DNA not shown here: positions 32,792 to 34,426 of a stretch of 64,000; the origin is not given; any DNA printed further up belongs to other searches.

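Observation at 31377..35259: Cluster of three FAD/NAD(P)-binding oxidoreductases (CrtI-like, amine-oxidase-like, TrxR-like)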

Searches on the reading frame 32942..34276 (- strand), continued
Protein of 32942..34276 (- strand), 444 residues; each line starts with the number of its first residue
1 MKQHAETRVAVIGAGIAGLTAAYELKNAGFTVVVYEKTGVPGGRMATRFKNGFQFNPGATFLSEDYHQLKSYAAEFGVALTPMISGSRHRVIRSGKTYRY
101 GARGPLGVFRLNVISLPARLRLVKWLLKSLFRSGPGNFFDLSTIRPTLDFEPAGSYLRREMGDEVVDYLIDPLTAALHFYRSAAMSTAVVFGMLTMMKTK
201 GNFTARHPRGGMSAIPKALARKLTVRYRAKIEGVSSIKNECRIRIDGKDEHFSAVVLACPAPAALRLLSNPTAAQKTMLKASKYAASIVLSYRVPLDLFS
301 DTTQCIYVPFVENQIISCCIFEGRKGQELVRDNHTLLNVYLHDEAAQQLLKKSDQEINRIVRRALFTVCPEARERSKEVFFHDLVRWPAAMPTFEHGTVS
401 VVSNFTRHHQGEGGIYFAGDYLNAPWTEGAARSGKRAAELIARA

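Call 50: search_solved_structures(query=A3, max_evalue=0.00001, show_alignments=2)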
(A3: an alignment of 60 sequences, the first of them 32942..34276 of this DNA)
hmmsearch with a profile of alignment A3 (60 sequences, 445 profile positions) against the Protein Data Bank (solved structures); distinct sequences matched with E-value up to 0.00001: 186 (the best 60 are shown).
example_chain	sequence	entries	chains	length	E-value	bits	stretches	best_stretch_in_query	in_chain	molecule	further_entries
1sez_A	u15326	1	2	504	6e-44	153.8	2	4-187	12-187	Protoporphyrinogen oxidase, mitochondrial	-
3i6d_A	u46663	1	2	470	4.7e-39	137.7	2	200-417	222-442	Protoporphyrinogen oxidase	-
2ivd_A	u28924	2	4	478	1e-35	126.7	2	204-417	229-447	PROTOPORPHYRINOGEN OXIDASE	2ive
3kkj_A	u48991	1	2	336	3.2e-33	118.5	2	8-73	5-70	Amine oxidase, flavin-containing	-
4zcc_A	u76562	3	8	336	3.2e-33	118.5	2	8-73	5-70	Renalase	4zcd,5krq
7rt0_A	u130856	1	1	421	1.5e-32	116.3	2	7-84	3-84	4-methylaminobutanoate oxidase (methylamine-forming)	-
3kve_A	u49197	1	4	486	1.4e-30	109.8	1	4-299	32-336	L-amino acid oxidase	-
5ts5_A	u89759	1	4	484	4.4e-30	108.1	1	4-299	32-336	Amine oxidase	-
8p84_A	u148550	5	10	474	7.8e-30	107.3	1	1-280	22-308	Monoamine oxidase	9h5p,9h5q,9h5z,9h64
3rha_A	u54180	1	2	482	1.6e-29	106.2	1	1-267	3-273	Putrescine oxidase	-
9rum_A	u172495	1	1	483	1.7e-29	106.1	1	4-441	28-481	Tetrapodal ancestor of L-amino acid oxidase: Q225A mutant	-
9rvj_A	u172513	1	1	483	2.3e-29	105.8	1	4-441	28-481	Tetrapodal ancestor of L-amino acid oxidase: Q225H - W377I double mutant with phenylalanin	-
1f8r_A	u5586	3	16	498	2.6e-29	105.5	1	4-89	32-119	L-AMINO ACID OXIDASE | L-amino-acid oxidase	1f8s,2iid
9qs1_A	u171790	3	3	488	2.7e-29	105.5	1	4-441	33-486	Tetrapodal ancestor of L-amino acis oxidases | Tetrapodal ancestor of L-amino acid oxidases | Tetrapodal ancestor of L-amino acid oxidases co-crystallised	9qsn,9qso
9run_A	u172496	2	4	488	2.8e-29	105.5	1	4-441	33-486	Tetrapodal ancestor of L-amino acid oxidase: Q225H-W377I double mutant | Tetrapodal ancestor of L-amino acid oxidases: W377I mutant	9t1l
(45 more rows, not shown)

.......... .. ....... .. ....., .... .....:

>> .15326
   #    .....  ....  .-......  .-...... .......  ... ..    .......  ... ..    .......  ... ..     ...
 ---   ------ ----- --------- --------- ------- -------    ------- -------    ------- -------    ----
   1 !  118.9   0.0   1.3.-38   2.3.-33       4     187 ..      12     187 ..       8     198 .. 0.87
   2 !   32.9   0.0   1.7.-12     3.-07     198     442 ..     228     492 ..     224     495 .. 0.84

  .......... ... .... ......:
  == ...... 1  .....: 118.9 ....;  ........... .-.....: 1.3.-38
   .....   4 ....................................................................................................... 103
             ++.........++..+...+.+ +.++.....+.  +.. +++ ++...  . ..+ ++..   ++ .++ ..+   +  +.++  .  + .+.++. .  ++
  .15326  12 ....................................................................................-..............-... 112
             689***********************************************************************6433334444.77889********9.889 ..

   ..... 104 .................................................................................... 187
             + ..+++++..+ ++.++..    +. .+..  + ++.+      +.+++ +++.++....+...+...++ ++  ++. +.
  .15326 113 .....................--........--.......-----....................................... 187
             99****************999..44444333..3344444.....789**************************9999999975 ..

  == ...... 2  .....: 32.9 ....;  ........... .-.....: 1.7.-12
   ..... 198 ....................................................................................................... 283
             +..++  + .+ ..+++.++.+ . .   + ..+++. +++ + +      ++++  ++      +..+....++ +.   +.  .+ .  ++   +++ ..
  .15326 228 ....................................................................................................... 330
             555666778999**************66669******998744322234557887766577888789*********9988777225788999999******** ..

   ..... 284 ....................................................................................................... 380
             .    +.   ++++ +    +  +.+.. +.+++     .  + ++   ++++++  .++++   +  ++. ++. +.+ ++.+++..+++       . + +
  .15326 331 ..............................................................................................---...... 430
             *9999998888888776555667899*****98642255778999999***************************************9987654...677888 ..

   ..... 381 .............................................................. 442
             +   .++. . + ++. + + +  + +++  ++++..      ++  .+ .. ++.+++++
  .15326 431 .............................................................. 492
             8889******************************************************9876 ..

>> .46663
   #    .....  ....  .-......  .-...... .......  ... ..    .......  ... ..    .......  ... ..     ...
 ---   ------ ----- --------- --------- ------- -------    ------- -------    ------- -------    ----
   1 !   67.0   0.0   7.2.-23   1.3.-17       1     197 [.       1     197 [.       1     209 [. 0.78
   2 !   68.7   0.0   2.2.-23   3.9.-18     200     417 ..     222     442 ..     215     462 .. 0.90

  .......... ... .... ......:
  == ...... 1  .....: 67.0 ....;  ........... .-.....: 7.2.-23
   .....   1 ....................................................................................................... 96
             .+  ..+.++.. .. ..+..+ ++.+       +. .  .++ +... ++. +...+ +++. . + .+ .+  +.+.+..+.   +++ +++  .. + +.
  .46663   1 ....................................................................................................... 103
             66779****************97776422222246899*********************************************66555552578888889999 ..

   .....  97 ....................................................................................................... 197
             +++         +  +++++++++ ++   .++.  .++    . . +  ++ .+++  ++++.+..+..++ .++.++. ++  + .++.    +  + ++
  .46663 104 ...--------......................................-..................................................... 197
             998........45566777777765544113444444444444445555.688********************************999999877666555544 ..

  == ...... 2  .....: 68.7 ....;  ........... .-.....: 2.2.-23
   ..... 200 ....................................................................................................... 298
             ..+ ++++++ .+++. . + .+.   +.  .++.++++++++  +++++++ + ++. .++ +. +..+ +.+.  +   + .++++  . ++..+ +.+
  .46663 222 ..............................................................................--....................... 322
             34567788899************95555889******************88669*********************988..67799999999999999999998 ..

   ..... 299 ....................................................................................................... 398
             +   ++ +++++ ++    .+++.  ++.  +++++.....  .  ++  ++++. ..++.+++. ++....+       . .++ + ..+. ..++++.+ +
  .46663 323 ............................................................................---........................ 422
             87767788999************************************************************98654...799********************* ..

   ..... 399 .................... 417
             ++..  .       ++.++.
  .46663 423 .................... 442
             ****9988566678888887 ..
